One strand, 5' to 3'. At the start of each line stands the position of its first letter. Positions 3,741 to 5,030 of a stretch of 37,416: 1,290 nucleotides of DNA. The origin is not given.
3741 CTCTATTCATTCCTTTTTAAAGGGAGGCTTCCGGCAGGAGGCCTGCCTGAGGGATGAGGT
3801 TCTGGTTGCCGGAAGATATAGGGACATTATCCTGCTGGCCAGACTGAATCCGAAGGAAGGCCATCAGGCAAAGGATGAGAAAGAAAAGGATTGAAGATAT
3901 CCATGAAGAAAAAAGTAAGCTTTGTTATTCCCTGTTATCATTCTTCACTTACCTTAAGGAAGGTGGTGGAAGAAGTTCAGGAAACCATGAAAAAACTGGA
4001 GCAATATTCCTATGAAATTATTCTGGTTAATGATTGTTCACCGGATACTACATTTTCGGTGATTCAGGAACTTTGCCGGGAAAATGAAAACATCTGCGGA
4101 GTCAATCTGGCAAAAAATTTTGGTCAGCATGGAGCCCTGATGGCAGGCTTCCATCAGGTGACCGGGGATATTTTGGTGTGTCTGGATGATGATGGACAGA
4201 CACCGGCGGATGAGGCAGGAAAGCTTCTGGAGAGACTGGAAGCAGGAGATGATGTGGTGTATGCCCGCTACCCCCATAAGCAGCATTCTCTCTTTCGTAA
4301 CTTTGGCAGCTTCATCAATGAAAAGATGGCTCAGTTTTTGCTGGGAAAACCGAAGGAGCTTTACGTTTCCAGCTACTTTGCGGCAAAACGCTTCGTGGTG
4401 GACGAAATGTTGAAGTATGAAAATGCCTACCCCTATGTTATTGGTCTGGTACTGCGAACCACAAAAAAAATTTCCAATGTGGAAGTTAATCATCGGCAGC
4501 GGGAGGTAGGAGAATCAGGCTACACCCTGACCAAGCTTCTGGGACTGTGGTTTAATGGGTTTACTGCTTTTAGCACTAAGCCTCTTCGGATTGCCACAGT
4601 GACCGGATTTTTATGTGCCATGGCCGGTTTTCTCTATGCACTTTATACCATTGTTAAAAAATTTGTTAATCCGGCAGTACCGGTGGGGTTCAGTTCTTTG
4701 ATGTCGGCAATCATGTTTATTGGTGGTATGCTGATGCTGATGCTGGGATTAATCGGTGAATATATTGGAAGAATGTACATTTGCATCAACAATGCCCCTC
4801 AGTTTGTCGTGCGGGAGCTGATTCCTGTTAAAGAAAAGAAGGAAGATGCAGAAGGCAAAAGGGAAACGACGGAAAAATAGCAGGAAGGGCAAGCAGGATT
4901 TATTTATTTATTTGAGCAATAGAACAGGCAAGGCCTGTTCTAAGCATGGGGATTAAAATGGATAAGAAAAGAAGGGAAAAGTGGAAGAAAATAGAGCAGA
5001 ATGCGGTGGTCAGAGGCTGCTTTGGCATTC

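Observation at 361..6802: Arn-like module in a Firmicute: WecE transaminase, GNAT, ArnC/GtrB-type GT2 and two candidate GT-C membrane proteins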

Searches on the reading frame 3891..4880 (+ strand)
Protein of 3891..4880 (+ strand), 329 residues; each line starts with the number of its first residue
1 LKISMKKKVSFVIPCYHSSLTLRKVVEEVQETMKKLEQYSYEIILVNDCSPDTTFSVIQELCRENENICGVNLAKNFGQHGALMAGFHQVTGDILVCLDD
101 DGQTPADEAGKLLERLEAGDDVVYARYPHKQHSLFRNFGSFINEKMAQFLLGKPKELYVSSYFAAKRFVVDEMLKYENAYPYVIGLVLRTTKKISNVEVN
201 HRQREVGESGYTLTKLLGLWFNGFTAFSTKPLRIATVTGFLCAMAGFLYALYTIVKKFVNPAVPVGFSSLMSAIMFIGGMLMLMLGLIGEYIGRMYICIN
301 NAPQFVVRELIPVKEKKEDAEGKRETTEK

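Call 4: search_protein_families(library=pfam, proteins=[window:3891-4880:+], max_evalue=0.01)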
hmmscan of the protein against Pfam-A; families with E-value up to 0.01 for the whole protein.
window:3891-4880:+ (329 aa): 3 families
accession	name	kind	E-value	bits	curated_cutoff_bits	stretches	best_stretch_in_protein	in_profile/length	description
PF00535.33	Glycos_transf_2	-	1.5e-28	100.3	23.3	1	10-172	1-166/168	Glycosyl transferase family 2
PF10111.15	Glyco_tranf_2_2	-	2.6e-06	27.6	27.3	1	27-113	13-103/276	Glycosyltransferase like family 2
PF13641.12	Glyco_tranf_2_3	-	3.7e-05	24.3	27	1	9-101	3-96/230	Glycosyltransferase like family 2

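Call 5: search_protein_families(library=ncbifam, proteins=[window:3891-4880:+], max_evalue=0.01)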
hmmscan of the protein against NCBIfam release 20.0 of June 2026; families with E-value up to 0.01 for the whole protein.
window:3891-4880:+ (329 aa): 17 families
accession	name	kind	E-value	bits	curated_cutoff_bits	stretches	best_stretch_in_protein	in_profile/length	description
NF007986.1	PRK10714.1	equivalog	1.2e-57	195.3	529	1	6-312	5-313/316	undecaprenyl-phosphate 4-deoxy-4-formamido-L-arabinose transferase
NF047588.1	GlcsyltransPgfSStrep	equivalog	3.8e-46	157.7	500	1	8-309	2-304/308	glycosyltransferase PgfS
TIGR03937.1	PgaC_IcaA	equivalog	3.8e-15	55.8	422.3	1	4-107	42-141/407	poly-beta-1,6-N-acetyl-D-glucosamine synthase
TIGR04182.1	glyco_TIGR04182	equivalog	6.2e-13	48.8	325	1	9-292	2-282/293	S-layer glycoprotein N-glycosyltransferase AglJ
NF047683.1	TeichurnBiosyTuaG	equivalog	1.5e-09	37.9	400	1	5-114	4-109/252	teichuronic acid biosynthesis protein TuaG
TIGR03111.1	glyc2_xrt_Gpos1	hypoth_equivalog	7.6e-09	34.9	363.95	1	8-122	50-162/439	TIGR03111 family XrtG-associated glycosyltransferase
NF050050.1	ProtGlycPglI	equivalog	2.5e-08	33.6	500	1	7-125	2-117/306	GalNAc(5)-diNAcBac-PP-undecaprenol beta-1,3-glucosyltransferase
NF041875.1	EPS_EpsD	equivalog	3.8e-08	33.1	370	1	9-122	1-110/325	exopolysaccharide biosynthesis glycosyltransferase EpsD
NF038302.1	EPS_HpsE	equivalog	5.2e-07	28.9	300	1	9-102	3-97/307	hormogonium polysaccharide biosynthesis glycosyltransferase HpsE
NF010496.0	PRK13915.1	equivalog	7.8e-07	28.5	262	1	5-116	29-142/307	glucosyl-3-phosphoglycerate synthase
NF007482.0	PRK10073.1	equivalog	2.7e-06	26.6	423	1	4-104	3-98/334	glycosyltransferase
NF058614.1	PPMAGASynPpgS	equivalog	8e-05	22.2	370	1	10-127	3-114/226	polyprenyl-phospho-N-acetylgalactosaminyl synthase PpgS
TIGR04242.1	nodulat_NodC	equivalog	8e-05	21.8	550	1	6-117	47-157/395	chitooligosaccharide synthase NodC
NF041394.1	GtaseAglG_Halo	equivalog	0.00017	20.9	440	1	8-122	2-113/304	glucosyl-dolichyl phosphate glucuronosyltransferase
TIGR04283.1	glyco_like_mftF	equivalog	0.00029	20.5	182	1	9-127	1-107/221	TIGR04283 family arsenosugar biosynthesis glycosyltransferase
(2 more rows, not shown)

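Call 25: search_solved_structures(query=window:3891-4880:+, max_evalue=0.001)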
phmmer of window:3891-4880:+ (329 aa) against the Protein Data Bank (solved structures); distinct sequences matched with E-value up to 0.001: 7.
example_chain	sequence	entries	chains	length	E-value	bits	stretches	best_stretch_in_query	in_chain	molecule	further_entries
9hwj_A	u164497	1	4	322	7.1e-48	166.7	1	4-316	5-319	Undecaprenyl-phosphate 4-deoxy-4-formamido-L-arabinose transferase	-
9bhc_C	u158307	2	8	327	3.9e-45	157.6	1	7-311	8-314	Undecaprenyl-phosphate 4-deoxy-4-formamido-L-arabinose transferase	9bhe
8vxh_A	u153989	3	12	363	5.6e-45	157.1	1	7-311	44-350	Undecaprenyl-phosphate 4-deoxy-4-formamido-L-arabinose transferase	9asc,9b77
5ekp_C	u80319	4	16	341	6.7e-34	120.7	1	8-310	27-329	Uncharacterized glycosyltransferase sll0501 | Glycosyltransferase sll0501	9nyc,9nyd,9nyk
9nye_A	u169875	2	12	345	7e-34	120.7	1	8-310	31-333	Glycosyltransferase sll0501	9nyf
5eke_A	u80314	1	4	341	9.2e-34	120.3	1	8-310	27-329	Uncharacterized glycosyltransferase sll0501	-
5mlz_A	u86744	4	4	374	3.3e-13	52.8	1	7-129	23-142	Dolichol monophosphate mannose synthase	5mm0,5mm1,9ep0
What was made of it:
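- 3891..4880 (+): ArnC/GtrB-type polyprenyl-phosphate glycosyltransferase: a GT2 GT-A domain followed by two C-terminal TM helices. The likely start is 3903. PDB sequence hits: ArnC 9hwj at 167 bits, GtrB 5ekp at 121 bits (call 25).
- On Polyprenyl-phosphate glycosyltransferases of GT2 (ArnC / GtrB / DPMS type): ArnC structures score 157-167 bits and GtrB 121 bits (call 25).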
